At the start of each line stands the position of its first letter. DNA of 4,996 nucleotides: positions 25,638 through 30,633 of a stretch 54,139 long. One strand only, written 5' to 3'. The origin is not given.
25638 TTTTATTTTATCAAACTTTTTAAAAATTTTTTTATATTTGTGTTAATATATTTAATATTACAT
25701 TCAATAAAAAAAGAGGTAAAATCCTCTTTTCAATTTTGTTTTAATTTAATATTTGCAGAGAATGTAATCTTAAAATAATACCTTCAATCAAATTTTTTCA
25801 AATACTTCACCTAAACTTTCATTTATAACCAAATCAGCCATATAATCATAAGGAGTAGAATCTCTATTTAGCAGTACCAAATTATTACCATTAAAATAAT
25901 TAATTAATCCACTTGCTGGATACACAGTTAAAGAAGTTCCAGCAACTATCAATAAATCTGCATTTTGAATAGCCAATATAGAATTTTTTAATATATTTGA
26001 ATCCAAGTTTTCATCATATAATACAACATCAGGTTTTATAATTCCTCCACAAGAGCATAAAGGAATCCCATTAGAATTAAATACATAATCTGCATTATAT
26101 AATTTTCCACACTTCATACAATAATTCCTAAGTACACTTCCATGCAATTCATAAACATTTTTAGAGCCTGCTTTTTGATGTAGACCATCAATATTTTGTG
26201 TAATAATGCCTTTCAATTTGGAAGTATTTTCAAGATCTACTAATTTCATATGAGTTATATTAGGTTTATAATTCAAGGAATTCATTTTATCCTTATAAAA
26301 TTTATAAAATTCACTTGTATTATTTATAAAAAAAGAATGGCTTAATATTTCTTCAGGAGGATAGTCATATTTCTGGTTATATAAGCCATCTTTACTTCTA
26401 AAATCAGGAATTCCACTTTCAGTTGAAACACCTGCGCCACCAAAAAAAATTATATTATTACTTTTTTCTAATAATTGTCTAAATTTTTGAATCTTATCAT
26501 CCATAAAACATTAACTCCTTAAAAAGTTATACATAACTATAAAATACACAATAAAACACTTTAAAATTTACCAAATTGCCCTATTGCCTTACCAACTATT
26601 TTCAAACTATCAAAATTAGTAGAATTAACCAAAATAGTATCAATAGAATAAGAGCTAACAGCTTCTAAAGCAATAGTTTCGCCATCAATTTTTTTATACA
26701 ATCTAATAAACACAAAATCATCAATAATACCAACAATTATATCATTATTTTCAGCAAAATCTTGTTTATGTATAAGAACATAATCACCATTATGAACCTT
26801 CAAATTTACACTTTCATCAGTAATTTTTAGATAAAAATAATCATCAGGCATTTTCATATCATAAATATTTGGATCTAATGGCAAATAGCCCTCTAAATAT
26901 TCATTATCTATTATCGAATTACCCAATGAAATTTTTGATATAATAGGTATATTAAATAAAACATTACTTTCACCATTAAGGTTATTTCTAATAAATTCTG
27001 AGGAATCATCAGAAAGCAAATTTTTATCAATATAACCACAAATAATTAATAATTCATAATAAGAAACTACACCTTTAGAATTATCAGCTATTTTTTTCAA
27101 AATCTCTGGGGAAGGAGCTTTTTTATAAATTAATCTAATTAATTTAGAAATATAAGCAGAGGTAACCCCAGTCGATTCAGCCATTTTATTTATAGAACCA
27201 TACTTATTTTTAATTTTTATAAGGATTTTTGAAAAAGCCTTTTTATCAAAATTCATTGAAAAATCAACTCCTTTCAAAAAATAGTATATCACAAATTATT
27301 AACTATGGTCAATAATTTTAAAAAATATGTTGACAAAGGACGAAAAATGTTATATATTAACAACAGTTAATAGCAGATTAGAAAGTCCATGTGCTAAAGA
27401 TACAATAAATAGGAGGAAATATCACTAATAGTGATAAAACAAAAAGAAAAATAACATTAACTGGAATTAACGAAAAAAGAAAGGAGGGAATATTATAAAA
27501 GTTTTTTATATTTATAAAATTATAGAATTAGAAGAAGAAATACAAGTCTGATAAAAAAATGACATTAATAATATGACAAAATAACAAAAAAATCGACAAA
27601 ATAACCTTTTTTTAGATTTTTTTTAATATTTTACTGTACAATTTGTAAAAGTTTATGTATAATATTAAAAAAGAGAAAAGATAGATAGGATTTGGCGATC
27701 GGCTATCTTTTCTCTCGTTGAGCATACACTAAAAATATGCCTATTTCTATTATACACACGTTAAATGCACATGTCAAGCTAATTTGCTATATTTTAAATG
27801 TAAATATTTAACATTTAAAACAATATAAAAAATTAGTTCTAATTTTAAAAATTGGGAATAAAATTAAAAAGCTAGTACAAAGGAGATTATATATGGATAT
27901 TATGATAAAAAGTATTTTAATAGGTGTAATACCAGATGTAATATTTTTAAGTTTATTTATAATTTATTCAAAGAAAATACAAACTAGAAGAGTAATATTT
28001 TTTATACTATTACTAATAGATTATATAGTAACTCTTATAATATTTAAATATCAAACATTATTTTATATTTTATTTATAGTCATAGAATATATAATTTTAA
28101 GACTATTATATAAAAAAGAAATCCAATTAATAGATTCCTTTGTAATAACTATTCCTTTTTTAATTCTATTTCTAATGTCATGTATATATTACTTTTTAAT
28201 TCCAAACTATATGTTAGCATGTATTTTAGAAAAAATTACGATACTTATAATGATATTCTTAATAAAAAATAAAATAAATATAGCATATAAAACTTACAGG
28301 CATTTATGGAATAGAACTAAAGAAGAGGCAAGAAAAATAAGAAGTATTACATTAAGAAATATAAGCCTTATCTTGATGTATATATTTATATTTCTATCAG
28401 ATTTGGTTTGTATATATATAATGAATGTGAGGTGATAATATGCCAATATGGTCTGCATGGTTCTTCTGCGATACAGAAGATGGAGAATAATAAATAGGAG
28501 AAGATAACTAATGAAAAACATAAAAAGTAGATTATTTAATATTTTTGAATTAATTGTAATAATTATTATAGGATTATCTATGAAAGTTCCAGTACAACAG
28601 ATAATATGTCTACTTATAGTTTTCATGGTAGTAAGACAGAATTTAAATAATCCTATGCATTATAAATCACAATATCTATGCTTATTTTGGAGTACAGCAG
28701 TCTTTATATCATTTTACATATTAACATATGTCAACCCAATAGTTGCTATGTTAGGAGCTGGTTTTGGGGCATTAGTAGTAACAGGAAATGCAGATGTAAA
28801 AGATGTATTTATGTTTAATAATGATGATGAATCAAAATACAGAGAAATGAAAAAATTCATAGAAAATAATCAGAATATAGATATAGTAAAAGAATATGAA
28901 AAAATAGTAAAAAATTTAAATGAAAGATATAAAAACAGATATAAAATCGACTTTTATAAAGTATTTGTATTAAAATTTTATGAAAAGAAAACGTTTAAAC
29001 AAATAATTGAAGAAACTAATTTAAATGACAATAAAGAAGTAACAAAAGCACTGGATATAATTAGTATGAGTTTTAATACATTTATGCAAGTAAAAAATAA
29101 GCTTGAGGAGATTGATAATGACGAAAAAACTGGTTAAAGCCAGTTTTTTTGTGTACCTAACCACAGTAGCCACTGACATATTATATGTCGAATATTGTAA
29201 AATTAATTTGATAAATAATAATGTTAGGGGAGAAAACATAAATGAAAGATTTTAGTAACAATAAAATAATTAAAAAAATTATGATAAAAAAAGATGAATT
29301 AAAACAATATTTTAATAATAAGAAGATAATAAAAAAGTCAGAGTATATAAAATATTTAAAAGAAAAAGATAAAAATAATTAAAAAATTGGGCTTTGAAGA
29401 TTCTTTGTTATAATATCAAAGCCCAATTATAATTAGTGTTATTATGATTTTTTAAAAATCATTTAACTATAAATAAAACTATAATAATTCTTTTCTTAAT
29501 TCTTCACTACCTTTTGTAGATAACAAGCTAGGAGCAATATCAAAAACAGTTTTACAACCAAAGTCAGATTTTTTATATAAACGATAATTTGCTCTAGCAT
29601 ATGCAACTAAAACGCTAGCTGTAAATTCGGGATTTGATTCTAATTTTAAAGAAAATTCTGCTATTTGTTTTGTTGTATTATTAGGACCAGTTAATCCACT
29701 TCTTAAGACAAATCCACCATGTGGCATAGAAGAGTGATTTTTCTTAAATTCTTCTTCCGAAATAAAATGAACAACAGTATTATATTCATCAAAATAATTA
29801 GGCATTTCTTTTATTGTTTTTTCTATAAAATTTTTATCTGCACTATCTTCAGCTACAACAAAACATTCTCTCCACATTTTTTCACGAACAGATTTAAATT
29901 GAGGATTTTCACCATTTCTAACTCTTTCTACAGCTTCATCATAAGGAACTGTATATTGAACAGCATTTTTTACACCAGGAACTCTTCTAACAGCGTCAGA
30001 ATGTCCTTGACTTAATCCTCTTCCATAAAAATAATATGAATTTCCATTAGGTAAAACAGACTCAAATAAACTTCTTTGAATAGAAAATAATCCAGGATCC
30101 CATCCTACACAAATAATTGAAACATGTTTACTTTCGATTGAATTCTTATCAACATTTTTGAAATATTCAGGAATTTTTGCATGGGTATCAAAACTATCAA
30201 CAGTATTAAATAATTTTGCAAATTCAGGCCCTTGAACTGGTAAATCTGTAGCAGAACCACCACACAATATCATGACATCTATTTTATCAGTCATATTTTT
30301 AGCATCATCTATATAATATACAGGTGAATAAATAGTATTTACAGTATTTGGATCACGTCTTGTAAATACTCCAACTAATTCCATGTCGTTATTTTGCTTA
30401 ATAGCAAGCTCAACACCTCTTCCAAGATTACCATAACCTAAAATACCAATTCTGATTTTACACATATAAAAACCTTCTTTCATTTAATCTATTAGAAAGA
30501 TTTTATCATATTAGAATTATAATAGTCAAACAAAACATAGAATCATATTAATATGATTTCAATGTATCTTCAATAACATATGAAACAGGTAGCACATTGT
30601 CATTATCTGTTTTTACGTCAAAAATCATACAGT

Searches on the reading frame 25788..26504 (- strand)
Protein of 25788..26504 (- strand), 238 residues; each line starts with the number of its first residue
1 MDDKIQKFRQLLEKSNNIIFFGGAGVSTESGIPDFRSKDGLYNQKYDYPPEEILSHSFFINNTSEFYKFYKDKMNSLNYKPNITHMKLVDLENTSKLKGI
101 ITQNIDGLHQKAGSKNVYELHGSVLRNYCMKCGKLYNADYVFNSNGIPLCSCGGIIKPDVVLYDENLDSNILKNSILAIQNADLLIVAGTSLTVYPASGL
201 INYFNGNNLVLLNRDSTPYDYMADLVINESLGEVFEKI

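Call 17: find_encoding_contigs(protein=window:25788-26504:-, flank=10000, max_places=10)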
Protein window:25788-26504:- (238 aa): 3 contigs read that carry it; 3 places shown.
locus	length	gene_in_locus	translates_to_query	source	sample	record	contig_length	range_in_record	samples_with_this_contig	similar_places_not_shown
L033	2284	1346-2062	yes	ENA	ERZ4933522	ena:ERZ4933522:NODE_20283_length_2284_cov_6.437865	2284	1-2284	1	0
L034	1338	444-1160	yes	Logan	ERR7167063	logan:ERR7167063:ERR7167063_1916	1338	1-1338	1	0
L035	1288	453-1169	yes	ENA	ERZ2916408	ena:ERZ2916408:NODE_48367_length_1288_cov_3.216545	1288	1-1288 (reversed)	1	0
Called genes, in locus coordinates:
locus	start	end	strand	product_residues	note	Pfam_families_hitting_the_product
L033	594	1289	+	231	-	PF00717:Peptidase_S24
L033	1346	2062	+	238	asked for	PF02146:SIR2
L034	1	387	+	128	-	?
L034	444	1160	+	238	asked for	PF02146:SIR2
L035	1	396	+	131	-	?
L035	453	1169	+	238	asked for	PF02146:SIR2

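Call 28: search_protein_families(library=pfam, proteins=[window:25788-26504:-], max_evalue=0.001)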
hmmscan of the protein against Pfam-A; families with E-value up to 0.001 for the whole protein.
window:25788-26504:- (238 aa): 1 family
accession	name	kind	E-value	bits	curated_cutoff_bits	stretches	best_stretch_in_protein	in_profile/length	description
PF02146.23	SIR2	-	3.1e-50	171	24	1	23-196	1-180/180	Sir2 family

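Call 40: search_protein_families(library=padloc, proteins=[window:25788-26504:-], max_evalue=0.01)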
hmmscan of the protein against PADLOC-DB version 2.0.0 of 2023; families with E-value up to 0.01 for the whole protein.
window:25788-26504:- (238 aa): 0 families

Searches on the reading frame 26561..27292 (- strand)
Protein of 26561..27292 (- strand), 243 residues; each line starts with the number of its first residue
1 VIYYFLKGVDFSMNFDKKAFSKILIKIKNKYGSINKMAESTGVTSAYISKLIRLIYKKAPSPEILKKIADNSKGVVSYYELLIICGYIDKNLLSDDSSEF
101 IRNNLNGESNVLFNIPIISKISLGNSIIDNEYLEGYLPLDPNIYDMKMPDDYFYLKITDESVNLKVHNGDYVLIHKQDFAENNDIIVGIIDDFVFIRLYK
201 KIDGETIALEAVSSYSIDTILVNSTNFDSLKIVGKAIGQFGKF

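Call 28: search_protein_families(library=pfam, proteins=[window:26561-27292:-], max_evalue=0.001)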
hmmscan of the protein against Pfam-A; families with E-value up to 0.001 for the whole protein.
window:26561-27292:- (243 aa): 2 families
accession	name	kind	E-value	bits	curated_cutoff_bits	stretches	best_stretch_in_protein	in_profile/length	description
PF00717.28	Peptidase_S24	-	8.1e-16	58.2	23.3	1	116-237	1-116/116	Peptidase S24-like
PF01381.28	HTH_3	-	0.00014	22.2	23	1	33-70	11-46/55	Helix-turn-helix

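Call 40: search_protein_families(library=padloc, proteins=[window:26561-27292:-], max_evalue=0.01)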
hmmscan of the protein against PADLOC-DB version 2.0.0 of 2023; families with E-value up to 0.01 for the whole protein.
window:26561-27292:- (243 aa): 1 family
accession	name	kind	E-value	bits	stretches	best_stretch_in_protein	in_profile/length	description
PDLC02926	HTH_VI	-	0.0056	14.9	0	33-72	16-53/92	-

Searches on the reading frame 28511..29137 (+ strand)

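Call 28: search_protein_families(library=pfam, proteins=[window:28511-29137:+], max_evalue=0.001)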
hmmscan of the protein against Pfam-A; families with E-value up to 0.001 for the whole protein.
window:28511-29137:+ (208 aa): 1 family
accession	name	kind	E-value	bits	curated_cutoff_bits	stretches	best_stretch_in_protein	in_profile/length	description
PF04647.20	AgrB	-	5.5e-07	29.5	23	1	7-79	29-99/185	Accessory gene regulator B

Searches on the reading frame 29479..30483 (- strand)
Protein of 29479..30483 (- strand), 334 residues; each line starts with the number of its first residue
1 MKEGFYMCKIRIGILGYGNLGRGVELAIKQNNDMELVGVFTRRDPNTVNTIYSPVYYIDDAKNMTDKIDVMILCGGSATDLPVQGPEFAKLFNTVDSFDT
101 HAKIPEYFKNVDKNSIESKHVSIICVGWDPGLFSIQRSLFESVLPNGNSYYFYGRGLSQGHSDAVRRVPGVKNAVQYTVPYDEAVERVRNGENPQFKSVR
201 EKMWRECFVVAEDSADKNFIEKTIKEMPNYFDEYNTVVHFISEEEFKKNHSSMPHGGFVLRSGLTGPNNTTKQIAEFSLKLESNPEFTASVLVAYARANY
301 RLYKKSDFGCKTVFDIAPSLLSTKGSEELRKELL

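Call 28: search_protein_families(library=pfam, proteins=[window:29479-30483:-], max_evalue=0.001)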
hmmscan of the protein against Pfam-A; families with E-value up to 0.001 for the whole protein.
window:29479-30483:- (334 aa): 3 families
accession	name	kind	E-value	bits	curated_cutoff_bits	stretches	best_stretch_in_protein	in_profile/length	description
PF16654.10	DAPDH_C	-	1.8e-67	226.4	30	1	127-283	1-154/154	Diaminopimelic acid dehydrogenase C-terminal domain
PF01113.26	DapB_N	-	0.00058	20.4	25.6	0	10-72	1-72/124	Dihydrodipicolinate reductase, N-terminus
PF02629.25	CoA_binding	-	0.0006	21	22.3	0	10-74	4-70/97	CoA binding domain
